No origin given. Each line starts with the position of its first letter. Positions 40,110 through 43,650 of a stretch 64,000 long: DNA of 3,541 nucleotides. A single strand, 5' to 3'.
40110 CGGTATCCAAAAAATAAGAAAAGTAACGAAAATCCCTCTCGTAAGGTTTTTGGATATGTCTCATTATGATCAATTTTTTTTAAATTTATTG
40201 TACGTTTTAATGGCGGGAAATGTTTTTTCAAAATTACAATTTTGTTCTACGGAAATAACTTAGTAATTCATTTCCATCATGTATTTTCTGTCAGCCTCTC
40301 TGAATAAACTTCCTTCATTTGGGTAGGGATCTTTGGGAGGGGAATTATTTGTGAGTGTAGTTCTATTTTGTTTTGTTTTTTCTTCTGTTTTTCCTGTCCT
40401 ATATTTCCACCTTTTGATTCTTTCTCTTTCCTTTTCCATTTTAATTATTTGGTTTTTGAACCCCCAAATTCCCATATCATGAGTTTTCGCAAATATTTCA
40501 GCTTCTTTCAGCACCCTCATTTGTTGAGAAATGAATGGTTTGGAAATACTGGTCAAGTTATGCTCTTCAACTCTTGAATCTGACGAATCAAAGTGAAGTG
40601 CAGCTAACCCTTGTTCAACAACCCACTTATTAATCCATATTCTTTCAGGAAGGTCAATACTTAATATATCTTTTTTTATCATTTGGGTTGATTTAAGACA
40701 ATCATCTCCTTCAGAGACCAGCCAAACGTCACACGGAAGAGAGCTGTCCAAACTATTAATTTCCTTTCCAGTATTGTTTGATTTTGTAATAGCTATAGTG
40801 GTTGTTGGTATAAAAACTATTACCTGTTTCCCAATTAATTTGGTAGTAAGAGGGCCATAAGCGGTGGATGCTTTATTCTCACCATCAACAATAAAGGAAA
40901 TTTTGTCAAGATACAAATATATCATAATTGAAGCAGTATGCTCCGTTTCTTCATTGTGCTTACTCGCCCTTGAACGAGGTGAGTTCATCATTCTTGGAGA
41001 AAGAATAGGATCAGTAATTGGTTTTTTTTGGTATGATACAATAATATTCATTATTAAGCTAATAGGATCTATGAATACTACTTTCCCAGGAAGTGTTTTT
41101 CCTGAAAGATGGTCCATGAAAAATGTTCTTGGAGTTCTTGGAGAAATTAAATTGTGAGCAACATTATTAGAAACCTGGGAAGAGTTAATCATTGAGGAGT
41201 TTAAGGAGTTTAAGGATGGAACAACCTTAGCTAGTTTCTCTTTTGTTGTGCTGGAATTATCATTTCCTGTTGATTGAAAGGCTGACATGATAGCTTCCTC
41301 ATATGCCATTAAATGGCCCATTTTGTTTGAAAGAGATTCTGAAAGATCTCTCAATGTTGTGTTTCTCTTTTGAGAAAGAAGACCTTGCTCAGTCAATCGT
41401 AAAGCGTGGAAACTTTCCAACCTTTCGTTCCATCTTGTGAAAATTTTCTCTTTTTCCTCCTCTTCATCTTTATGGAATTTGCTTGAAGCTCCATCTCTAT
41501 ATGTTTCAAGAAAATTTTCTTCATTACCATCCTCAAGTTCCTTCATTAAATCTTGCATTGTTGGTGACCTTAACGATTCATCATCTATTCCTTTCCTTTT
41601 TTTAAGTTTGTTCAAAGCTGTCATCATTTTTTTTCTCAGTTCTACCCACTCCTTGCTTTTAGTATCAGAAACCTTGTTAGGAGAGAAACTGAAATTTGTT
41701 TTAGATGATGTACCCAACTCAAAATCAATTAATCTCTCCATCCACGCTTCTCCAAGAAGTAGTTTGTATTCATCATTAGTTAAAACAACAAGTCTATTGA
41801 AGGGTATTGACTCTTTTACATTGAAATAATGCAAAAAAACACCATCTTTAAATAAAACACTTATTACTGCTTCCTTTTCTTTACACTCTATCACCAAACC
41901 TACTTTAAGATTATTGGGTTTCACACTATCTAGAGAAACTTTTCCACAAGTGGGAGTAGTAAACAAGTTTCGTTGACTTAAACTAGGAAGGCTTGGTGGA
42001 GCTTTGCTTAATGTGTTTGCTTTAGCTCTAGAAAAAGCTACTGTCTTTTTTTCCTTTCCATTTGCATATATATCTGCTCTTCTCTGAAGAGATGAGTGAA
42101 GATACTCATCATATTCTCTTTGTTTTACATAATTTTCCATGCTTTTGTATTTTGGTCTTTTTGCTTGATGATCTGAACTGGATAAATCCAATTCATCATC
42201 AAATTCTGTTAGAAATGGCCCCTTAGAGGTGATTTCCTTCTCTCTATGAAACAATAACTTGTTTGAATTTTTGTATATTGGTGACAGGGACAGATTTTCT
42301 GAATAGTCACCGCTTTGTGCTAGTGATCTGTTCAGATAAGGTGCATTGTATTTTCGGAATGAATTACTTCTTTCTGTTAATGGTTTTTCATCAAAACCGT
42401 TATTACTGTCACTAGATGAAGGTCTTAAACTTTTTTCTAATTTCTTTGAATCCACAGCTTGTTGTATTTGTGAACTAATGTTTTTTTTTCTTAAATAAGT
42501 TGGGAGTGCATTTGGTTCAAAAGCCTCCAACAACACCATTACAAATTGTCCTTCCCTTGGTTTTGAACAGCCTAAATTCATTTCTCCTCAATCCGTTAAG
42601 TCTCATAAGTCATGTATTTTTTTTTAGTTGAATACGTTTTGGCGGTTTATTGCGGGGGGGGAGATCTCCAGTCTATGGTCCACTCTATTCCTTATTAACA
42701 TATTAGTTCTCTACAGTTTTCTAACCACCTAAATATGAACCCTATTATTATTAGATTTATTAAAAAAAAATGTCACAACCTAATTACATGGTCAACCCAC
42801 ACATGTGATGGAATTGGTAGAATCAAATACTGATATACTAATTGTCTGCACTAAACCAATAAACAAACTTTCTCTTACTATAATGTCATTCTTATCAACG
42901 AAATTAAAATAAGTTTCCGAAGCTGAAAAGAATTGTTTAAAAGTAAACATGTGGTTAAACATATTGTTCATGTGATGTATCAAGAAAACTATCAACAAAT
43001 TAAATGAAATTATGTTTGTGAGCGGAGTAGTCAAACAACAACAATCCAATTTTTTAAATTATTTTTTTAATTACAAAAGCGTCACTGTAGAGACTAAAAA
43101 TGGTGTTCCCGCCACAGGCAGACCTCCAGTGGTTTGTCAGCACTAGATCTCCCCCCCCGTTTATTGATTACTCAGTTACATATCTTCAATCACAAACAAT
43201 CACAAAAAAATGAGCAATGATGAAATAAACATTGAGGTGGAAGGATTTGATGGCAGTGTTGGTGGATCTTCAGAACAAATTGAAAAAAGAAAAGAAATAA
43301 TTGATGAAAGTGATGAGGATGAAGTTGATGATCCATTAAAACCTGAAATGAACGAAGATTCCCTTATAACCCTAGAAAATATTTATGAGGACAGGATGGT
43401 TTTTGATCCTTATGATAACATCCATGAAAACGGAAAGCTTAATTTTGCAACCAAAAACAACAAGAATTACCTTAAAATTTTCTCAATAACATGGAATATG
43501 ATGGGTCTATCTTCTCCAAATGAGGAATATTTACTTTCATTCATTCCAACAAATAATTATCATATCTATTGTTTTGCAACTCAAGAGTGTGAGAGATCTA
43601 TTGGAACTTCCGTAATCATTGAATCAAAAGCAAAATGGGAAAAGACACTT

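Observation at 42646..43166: MITE-like DNA transposon footprint with perfect 15-bp G8/C8 inverted repeats and a 7-bp direct duplication in a divergent promoter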

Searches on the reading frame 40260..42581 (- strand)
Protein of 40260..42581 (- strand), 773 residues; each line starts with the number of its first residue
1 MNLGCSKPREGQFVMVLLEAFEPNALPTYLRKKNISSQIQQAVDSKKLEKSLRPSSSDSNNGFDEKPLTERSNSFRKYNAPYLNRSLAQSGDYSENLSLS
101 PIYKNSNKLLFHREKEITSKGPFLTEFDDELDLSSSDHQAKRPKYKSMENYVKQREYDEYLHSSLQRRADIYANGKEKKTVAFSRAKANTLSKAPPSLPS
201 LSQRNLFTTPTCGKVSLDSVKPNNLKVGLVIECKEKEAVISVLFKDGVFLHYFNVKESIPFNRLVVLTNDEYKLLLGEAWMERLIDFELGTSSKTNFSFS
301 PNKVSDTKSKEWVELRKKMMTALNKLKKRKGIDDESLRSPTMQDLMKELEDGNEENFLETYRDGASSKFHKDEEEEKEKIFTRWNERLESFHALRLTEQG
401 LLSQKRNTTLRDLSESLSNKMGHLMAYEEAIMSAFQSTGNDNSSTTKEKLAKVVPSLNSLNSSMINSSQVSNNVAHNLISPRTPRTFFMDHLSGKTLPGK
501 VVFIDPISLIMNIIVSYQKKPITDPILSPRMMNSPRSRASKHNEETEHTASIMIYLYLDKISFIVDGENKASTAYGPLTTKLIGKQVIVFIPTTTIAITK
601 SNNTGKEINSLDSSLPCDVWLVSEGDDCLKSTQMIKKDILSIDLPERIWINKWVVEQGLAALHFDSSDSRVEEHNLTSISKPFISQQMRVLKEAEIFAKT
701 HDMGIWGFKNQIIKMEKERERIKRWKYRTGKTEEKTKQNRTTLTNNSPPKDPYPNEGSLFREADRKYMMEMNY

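Call 6: search_protein_families(library=pfam, proteins=[window:40260-42581:-])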
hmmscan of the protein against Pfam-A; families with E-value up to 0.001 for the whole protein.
window:40260-42581:- (773 aa): 0 families

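Call 8: find_encoding_contigs(protein=window:40260-42581:-, flank=5000, max_places=10)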
Protein window:40260-42581:- (773 aa): no gene with exactly this product is on record in the collection.

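Call 53: find_homologous_proteins(query=window:40263-42581:-, max_evalue=1e-10)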
Query window:40263-42581:- (773 aa): 2 proteins with E <= 1e-10 among 8000 candidates.
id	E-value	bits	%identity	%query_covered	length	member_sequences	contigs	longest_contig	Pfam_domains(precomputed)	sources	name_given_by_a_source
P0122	2.9e-272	923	57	91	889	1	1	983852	-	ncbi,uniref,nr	ncbi:hypothetical protein FDP41_010752 [Naegleria fowleri]|uniref:Uncharacterized protein n=1 Tax=Na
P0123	2.4e-268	911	57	91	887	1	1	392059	-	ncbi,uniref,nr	ncbi:hypothetical protein C9374_010357 [Naegleria lovaniensis]|uniref:Uncharacterized protein n=1 Ta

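Call 56: find_encoding_contigs(protein=P0122, flank=5000, max_places=3)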
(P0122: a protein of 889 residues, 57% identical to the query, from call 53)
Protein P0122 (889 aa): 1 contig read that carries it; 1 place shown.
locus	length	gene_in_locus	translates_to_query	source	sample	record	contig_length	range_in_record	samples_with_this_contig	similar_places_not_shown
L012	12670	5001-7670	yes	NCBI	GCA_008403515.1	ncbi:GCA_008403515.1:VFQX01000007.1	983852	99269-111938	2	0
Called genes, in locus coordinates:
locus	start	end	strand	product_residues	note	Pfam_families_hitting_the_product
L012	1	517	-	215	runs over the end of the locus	PF00075:RNase_H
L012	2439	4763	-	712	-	-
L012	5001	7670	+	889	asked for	-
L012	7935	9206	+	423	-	-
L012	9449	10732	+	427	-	PF00644:PARP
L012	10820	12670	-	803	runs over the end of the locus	-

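Call 57: find_encoding_contigs(protein=P0123, flank=5000, max_places=3)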
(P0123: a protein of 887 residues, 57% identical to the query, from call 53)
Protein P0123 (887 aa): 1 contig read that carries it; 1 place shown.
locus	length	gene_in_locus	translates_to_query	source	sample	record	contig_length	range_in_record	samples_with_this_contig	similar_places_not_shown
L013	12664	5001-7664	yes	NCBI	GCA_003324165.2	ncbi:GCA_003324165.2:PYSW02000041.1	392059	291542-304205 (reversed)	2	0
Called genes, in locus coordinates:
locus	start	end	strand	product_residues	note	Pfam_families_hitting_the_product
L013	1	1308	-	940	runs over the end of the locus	PF00210:Ferritin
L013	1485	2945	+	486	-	PF00415:RCC1 (faint), PF25390:WD40_RLD, PF13540:RCC1_2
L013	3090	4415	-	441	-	PF00079:Serpin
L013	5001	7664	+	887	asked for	-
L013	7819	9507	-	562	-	-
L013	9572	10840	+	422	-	-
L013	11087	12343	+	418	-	PF00644:PARP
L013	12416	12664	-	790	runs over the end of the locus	-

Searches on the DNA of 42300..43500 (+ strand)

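Call 13: search_rna_families(source=window, start=42300, end=43500, threshold=evalue, max_evalue=1)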
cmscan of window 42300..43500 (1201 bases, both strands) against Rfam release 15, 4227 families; matches with E-value up to 1: 2.
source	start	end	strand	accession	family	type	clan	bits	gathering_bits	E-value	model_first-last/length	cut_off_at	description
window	42433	42476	-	RF01371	CRISPR-DR58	Gene; CRISPR;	-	21.7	38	0.22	1-37/37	no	CRISPR RNA direct repeat element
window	42358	42403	-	RF00032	Histone3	Cis-reg;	-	18.2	34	0.071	1-46/46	no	Histone 3' UTR stem-loop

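Call 35: search_dna_similar(query=window:42640-43170:+, collection=plasmids, mode=distant, max_evalue=0.01, max_rows=10)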
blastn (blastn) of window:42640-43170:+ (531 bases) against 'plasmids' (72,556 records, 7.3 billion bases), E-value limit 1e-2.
No match.

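Call 36: search_dna_similar(query=window:42640-43170:+, collection=phages, mode=distant, max_evalue=0.01, max_rows=10)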
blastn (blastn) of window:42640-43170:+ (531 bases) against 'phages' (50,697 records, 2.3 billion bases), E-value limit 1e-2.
Records with a match: 1; places in all: 1; records where one place covers at least 80% of the query: 0.
Best place of each record, by identity: 80-90% 1.
By first word of the organism name: uncultured 1.
By host as written in the record: - 1.
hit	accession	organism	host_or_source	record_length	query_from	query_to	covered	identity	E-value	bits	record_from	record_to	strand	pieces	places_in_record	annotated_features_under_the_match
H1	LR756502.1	uncultured phage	metagenomic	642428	327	365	7%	87.2%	4e-3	49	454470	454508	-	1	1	record has no annotation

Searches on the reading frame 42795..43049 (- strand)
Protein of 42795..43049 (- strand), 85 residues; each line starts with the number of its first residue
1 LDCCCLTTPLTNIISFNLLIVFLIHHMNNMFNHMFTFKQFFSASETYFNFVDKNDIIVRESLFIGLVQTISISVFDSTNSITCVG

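Call 50: search_protein_representatives(protein=window:42795-43049:-)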
Query: 85 residues. Proteins with E-value up to 0.001 (for the whole library): 1; up to 1e-10: 0; up to 1e-30: 0. The best 1 are listed.
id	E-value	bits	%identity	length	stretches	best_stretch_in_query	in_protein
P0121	2.5e-06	43.8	38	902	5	43-81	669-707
